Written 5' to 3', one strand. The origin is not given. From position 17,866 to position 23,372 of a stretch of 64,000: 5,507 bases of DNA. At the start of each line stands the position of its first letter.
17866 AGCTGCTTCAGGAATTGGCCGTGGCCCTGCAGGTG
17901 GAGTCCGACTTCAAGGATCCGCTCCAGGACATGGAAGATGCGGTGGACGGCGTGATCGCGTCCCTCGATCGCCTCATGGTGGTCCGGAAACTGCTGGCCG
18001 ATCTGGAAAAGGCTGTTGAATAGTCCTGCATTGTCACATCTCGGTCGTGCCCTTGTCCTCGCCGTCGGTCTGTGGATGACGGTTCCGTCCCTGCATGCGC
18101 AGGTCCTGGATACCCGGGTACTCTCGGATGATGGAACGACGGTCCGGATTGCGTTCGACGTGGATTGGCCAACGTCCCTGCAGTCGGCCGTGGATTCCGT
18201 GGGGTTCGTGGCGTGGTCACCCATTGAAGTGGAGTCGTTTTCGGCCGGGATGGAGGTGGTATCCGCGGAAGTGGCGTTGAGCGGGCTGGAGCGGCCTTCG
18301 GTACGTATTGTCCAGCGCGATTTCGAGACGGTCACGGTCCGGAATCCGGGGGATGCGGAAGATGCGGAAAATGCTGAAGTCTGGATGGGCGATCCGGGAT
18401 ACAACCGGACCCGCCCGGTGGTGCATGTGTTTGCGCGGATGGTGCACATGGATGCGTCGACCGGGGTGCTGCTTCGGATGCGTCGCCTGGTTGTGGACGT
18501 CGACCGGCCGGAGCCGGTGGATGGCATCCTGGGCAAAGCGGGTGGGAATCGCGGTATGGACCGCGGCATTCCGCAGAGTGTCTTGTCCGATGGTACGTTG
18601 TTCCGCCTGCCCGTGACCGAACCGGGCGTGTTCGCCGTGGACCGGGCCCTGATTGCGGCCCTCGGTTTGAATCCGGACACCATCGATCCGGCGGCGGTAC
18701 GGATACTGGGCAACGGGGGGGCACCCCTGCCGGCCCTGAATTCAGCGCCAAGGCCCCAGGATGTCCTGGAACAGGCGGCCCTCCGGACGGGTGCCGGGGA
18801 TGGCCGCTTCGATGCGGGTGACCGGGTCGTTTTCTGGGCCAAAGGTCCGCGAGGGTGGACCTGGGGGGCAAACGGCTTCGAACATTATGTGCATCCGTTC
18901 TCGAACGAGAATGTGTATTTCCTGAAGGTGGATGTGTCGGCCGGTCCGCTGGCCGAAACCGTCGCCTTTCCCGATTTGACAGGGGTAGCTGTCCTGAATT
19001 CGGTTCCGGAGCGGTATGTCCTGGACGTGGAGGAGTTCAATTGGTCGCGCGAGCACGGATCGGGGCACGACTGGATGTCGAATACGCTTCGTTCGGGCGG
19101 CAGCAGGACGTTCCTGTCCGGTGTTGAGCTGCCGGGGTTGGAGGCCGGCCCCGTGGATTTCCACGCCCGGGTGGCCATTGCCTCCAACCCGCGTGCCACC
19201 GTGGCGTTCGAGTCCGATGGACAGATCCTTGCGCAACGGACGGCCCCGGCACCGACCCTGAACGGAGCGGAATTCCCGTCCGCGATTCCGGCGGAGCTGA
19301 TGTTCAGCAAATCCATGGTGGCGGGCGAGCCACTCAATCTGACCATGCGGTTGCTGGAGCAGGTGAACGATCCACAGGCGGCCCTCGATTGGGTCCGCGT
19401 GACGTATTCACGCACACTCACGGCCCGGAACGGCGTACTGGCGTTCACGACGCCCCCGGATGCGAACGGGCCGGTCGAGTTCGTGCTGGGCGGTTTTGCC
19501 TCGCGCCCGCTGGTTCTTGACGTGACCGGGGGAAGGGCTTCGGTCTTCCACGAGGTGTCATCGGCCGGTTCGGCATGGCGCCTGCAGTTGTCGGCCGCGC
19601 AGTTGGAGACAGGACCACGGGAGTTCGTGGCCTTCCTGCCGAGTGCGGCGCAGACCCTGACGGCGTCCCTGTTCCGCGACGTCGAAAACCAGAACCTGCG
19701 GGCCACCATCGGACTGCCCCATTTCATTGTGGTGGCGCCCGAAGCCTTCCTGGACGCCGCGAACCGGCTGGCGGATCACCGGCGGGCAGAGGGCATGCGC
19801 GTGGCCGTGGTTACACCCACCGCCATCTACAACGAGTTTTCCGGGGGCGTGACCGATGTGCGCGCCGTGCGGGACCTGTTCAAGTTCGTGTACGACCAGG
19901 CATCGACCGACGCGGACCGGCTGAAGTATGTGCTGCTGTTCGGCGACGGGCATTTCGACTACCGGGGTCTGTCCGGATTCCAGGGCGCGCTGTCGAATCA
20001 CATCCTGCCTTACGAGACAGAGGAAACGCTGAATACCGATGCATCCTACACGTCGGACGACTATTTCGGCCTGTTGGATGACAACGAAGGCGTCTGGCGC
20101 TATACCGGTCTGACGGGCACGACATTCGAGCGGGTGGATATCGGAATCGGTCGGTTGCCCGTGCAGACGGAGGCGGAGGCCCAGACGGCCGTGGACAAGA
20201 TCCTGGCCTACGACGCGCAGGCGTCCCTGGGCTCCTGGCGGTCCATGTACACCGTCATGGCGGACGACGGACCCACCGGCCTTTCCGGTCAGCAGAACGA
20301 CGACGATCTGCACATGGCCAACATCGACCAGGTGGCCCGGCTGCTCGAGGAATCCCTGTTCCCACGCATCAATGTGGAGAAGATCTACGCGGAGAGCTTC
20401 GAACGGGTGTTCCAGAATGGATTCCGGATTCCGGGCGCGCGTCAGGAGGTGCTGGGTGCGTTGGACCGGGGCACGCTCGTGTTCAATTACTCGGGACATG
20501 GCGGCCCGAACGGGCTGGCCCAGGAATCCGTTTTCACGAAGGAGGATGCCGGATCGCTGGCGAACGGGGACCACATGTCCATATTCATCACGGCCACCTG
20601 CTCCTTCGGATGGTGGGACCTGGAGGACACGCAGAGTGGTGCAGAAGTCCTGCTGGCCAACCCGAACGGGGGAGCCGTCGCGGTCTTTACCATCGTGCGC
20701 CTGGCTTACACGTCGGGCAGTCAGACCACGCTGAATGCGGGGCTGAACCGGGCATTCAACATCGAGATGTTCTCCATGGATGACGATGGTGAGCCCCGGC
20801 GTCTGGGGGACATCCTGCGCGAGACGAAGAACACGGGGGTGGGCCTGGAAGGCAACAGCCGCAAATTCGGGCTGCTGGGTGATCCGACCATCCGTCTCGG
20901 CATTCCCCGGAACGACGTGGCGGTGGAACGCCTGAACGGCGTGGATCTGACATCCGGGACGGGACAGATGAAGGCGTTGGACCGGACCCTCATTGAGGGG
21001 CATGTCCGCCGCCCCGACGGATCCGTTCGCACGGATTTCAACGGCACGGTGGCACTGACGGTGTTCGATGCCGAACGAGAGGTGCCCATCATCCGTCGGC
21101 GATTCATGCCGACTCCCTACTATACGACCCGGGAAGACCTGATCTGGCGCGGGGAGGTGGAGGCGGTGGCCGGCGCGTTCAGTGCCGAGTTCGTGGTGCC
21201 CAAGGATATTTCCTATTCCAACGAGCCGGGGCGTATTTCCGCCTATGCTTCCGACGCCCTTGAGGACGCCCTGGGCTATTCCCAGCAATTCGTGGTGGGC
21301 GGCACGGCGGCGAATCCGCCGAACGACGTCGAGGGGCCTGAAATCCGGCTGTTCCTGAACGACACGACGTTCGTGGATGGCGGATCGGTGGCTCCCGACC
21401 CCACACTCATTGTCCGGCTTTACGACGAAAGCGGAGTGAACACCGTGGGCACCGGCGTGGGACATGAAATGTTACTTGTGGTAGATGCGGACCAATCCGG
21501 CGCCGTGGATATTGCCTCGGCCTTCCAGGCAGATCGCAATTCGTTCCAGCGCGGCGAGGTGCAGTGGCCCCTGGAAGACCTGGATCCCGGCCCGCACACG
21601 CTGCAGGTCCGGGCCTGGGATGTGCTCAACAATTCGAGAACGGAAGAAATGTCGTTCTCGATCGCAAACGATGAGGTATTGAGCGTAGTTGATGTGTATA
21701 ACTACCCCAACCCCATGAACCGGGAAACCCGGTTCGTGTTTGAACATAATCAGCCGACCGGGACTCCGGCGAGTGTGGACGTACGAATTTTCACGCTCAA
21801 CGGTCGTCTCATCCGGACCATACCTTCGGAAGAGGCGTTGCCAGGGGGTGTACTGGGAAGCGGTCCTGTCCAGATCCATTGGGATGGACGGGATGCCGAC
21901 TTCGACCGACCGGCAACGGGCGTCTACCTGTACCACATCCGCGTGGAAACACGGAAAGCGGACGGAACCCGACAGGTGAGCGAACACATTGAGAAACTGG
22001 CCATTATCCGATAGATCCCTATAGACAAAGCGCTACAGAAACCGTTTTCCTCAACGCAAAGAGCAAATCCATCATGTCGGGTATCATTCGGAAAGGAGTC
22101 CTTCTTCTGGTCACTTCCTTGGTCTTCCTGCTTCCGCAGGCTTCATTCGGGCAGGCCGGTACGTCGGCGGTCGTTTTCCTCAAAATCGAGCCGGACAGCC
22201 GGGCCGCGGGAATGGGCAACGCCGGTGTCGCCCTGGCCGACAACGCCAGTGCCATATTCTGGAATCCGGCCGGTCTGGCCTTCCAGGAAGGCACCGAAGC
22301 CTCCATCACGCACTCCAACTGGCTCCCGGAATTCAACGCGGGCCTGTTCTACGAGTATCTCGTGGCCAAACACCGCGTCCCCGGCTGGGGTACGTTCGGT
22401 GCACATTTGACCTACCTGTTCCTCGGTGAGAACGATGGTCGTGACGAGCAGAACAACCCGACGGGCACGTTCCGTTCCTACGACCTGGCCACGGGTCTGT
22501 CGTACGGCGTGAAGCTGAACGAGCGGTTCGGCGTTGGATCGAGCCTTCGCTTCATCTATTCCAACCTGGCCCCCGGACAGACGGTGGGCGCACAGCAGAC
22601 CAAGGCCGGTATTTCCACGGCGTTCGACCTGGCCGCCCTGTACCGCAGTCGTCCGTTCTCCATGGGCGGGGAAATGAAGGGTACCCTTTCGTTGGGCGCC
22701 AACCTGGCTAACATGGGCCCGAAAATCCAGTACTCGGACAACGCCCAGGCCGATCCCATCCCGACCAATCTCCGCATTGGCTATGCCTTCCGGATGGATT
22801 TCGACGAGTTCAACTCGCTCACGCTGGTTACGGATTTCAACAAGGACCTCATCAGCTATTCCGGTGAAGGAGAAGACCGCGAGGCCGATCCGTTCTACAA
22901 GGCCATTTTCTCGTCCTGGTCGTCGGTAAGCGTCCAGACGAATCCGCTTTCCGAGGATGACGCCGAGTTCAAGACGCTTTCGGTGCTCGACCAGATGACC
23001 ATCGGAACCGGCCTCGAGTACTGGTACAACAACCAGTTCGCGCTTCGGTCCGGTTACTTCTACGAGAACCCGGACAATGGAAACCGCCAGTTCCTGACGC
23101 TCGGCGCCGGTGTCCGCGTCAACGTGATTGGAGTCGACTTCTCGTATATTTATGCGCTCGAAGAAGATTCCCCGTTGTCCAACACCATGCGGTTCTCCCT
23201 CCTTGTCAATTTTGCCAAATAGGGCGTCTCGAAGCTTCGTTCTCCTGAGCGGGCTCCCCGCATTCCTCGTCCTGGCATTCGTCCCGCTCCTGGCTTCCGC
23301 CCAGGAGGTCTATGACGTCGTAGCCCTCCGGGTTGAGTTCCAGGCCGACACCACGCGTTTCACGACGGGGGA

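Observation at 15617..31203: Extended porU-porV operon with non-canonical partners: possible undescribed T9SS accessory module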

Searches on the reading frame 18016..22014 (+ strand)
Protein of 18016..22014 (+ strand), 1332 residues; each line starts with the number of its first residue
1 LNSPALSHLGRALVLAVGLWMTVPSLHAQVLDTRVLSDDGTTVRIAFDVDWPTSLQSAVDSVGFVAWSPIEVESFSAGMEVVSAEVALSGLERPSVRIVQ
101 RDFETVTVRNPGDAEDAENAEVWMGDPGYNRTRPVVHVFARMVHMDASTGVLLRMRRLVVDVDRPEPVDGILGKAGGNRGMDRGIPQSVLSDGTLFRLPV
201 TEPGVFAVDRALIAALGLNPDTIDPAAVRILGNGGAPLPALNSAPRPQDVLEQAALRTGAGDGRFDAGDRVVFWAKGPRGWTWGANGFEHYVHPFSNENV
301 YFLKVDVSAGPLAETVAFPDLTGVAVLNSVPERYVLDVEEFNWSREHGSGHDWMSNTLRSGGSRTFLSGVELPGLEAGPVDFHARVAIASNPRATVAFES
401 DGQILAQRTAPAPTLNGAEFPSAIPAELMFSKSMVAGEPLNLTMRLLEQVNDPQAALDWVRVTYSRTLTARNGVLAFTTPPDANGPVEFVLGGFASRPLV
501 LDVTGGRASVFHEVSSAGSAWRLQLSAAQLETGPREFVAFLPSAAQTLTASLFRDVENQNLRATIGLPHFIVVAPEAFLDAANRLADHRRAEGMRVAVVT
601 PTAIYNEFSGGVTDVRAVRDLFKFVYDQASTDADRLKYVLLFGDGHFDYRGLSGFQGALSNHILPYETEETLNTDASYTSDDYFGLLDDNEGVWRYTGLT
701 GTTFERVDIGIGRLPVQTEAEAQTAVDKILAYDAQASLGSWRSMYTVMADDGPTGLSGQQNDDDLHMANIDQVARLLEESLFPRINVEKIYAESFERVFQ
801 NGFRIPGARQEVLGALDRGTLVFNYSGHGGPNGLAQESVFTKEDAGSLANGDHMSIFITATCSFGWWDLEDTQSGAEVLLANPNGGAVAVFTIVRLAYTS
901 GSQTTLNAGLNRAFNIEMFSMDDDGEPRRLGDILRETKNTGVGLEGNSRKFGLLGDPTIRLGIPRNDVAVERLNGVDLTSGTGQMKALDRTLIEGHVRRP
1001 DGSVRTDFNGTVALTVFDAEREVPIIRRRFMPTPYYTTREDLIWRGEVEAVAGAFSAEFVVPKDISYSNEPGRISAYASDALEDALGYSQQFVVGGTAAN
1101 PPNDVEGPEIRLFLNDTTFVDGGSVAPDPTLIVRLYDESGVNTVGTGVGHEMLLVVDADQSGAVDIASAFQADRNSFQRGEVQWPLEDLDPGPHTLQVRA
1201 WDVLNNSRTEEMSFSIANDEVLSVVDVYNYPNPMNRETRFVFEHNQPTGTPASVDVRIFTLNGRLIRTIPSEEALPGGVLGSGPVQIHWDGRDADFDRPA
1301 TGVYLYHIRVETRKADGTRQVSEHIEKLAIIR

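Call 3: search_protein_families(library=pfam, proteins=[window:18016-22014:+], max_evalue=0.01)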
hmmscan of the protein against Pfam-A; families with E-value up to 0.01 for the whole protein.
window:18016-22014:+ (1332 aa): 1 family
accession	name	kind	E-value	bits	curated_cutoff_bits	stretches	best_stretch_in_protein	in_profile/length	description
PF01364.23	Peptidase_C25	-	6.3e-95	319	23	1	570-961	1-374/374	Peptidase family C25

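Call 4: search_protein_families(library=ncbifam, proteins=[window:18016-22014:+], max_evalue=0.01)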
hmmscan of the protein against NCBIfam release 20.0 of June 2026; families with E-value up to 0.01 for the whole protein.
window:18016-22014:+ (1332 aa): 5 families
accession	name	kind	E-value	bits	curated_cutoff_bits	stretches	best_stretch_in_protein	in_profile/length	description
NF033707.1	T9SS_sortase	equivalog_domain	1.5e-286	953.3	420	1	189-1330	1-1094/1095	type IX secretion system sortase PorU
NF052324.1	PorU_rel_Nterm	equivalog_domain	1.9e-17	62.8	450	1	195-971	32-776/879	putative type IX secretion system sortase PorU2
NF052323.1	T9SSA_dep_M6i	equivalog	3.7e-06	25.2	600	1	1209-1314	937-1030/1043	T9SS-dependent M6-like inactivated metalloprotease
NF052228.1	T9SS_PorZ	equivalog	0.00035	19.1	260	1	1224-1322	670-750/757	type IX secretion system anionic LPS delivery protein PorZ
TIGR04183.1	Por_Secre_tail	domain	0.0026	17.7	23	0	1230-1272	2-39/72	T9SS type A sorting domain-containing protein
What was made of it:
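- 18016..22014 (+): porU: T9SS C-terminal signal peptidase/sortase carrying its own CTD. NF033707, 953 bits (cutoff 420); Peptidase_C25, 319 bits (calls 3, 4).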

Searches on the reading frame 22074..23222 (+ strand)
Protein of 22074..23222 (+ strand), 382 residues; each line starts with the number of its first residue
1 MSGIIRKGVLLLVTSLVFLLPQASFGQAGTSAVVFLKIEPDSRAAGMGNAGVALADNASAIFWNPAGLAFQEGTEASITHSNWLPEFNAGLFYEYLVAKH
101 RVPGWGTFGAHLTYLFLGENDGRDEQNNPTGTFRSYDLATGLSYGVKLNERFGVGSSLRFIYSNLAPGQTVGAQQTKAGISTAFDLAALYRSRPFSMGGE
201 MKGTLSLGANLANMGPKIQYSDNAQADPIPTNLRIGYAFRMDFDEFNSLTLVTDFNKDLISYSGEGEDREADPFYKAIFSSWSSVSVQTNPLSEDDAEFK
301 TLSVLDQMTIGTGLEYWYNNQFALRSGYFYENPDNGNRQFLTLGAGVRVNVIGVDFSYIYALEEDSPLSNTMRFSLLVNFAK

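Call 3: search_protein_families(library=pfam, proteins=[window:22074-23222:+], max_evalue=0.01)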
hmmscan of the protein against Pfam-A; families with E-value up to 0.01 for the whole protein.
window:22074-23222:+ (382 aa): 3 families
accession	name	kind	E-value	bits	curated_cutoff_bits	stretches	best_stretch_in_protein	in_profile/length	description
PF19572.5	PorV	-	2e-35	122.9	27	1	29-260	9-238/243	Type IX secretion system protein PorV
PF03349.22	Toluene_X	-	2.2e-09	36.8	29.7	1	42-158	20-112/421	Outer membrane protein transport protein (OMPP1/FadL/TodX)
PF03687.19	UPF0164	-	0.00029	20.2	21.4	0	34-107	42-113/325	Uncharacterised protein family (UPF0164)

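Call 4: search_protein_families(library=ncbifam, proteins=[window:22074-23222:+], max_evalue=0.01)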
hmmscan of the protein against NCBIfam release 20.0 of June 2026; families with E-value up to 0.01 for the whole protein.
window:22074-23222:+ (382 aa): 5 families
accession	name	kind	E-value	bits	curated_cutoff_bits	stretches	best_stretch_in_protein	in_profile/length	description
NF033709.1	PorV_fam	subfamily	7.8e-102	341.2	90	1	30-380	1-326/326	PorV/PorQ family protein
NF033710.1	T9SS_OM_PorV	equivalog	9.6e-90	301.4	250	1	26-380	19-367/367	type IX secretion system outer membrane channel protein PorV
NF033711.1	T9SS_PorQ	equivalog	2e-24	86.2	220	1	12-265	5-237/335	type IX secretion system protein PorQ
NF052325.1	PorVQ2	equivalog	1.9e-11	43.5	325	1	31-163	25-165/354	putative type IX sorting system protein PorV2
NF050080.1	pilus_FilD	exception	0.0097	14.2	970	0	32-78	19-65/549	putative pilus system OmpP1/FadL family transporter FilD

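Call 66: find_related_loci(query=A4, collection=metagenome_contigs, flank=8000)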
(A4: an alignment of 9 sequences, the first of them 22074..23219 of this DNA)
Query A4 (382 aa) in metagenome_contigs; peptide patterns used: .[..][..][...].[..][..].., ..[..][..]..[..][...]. (x = any residue, [..] = any of these).
600 stretches matched a pattern (row limit reached: there are more); 570 encode a relative of the query (tblastn E <= 1e-3); the best 80 are kept; 80 distinct loci.
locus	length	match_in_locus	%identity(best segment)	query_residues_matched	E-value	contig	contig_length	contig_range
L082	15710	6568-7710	84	2-382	0e+0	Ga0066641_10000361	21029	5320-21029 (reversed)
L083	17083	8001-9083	79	19-382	0e+0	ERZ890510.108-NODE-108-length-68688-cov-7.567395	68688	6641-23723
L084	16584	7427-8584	71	2-382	0e+0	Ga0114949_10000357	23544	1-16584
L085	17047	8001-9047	74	23-375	3e-180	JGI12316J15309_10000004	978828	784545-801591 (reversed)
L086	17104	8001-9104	72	11-382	5e-180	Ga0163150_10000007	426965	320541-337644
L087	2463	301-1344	72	27-381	0e+0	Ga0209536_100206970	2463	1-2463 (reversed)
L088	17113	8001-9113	67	22-382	6e-161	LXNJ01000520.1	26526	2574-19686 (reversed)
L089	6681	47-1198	66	1-382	7e-162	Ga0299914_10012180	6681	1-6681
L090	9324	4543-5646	66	4-380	5e-158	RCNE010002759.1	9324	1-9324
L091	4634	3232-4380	61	10-382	7e-160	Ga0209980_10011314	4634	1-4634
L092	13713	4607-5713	64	26-382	2e-156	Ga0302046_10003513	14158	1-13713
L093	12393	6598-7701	61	16-382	2e-153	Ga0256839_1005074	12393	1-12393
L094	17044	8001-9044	62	34-380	1e-150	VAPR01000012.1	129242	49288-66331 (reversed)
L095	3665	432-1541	61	11-382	3e-155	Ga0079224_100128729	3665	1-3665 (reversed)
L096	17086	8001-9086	61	22-382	8e-150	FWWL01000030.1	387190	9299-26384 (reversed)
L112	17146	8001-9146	51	7-380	8e-123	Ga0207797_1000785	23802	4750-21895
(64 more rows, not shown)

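Call 71: search_protein_families(library=pfam, proteins=[L082:8391-9728:+, L082:9738-11039:+, L094:9085-10386:+, L094:10487-11815:+, L112:9334-10035:+, L112:10100-12043:+, L112:12169-14571:+, L112:6436-7293:+, L094:13069-14007:+, L082:11451-12326:+], max_evalue=0.001)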
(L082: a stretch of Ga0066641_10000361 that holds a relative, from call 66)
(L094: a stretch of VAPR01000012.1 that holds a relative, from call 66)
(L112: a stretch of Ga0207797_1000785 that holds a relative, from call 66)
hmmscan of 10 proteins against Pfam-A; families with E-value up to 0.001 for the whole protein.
L082:8391-9728:+ (445 aa): 0 families

L082:9738-11039:+ (433 aa): 1 family
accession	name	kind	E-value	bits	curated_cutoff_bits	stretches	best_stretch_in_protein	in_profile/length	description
PF00375.23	SDF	-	2.5e-123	412.4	27.9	1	7-421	1-386/387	Sodium:dicarboxylate symporter family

L094:9085-10386:+ (433 aa): 0 families

L094:10487-11815:+ (442 aa): 1 family
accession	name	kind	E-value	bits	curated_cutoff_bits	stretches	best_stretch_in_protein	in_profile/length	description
PF00375.23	SDF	-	1.9e-122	409.5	27.9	1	15-429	1-386/387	Sodium:dicarboxylate symporter family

L112:9334-10035:+ (233 aa): 3 families
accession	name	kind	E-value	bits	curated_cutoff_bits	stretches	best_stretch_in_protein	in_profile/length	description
PF00440.29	TetR_N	-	1.1e-16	60.8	24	1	42-88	1-47/47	Bacterial regulatory proteins, tetR family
PF13305.11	TetR_C_33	-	8.6e-16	58.9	26.8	1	115-218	1-101/103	Tetracyclin repressor-like, C-terminal domain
PF17932.6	TetR_C_24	-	2.2e-05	25.1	26.4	1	110-194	3-87/114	Tetracyclin repressor-like, C-terminal domain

L112:10100-12043:+ (647 aa): 2 families
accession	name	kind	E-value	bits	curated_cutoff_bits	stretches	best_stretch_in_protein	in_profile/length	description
PF00501.34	AMP-binding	-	1.8e-77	261.2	29.9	1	41-455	7-384/384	AMP-binding enzyme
PF23562.2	AMP-binding_C_3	-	9e-16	58.8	20.8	1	493-630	2-123/124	AMP-binding enzyme C-terminal domain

L112:12169-14571:+ (800 aa): 4 families
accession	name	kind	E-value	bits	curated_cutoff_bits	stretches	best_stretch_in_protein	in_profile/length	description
PF02737.24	3HCDH_N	-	6.9e-46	156.9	22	1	25-207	2-179/180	3-hydroxyacyl-CoA dehydrogenase, NAD binding domain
PF00725.27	3HCDH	-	1.1e-28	100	22.1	1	211-310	2-96/97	3-hydroxyacyl-CoA dehydrogenase, C-terminal domain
PF00378.25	ECH_1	-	4.5e-15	56.1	27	1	493-634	6-145/251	Enoyl-CoA hydratase/isomerase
PF16113.10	ECH_2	-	1e-09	38.8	27.2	1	499-629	9-139/335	Enoyl-CoA hydratase/isomerase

L112:6436-7293:+ (285 aa): 1 family
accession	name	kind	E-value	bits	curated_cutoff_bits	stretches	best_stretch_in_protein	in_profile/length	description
PF00753.33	Lactamase_B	-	1.2e-17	64.9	22.7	1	51-225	8-161/196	Metallo-beta-lactamase superfamily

L094:13069-14007:+ (312 aa): 1 family
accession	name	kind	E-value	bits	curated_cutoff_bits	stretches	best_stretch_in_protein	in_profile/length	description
PF02517.21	Rce1-like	-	2e-21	76.5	22.4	1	167-254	4-93/93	Type II CAAX prenyl endopeptidase Rce1-like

L082:11451-12326:+ (291 aa): 3 families
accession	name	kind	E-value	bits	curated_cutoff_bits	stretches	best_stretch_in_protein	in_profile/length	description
PF04545.22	Sigma70_r4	-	6.3e-08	32.5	24.1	0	128-153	1-26/50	Sigma-70, region 4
PF08281.18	Sigma70_r4_2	-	3.2e-07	30.3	25.7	0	232-265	4-37/54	Sigma-70, region 4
PF04542.20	Sigma70_r2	-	2.7e-05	24.3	24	1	50-121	1-70/71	Sigma-70 region 2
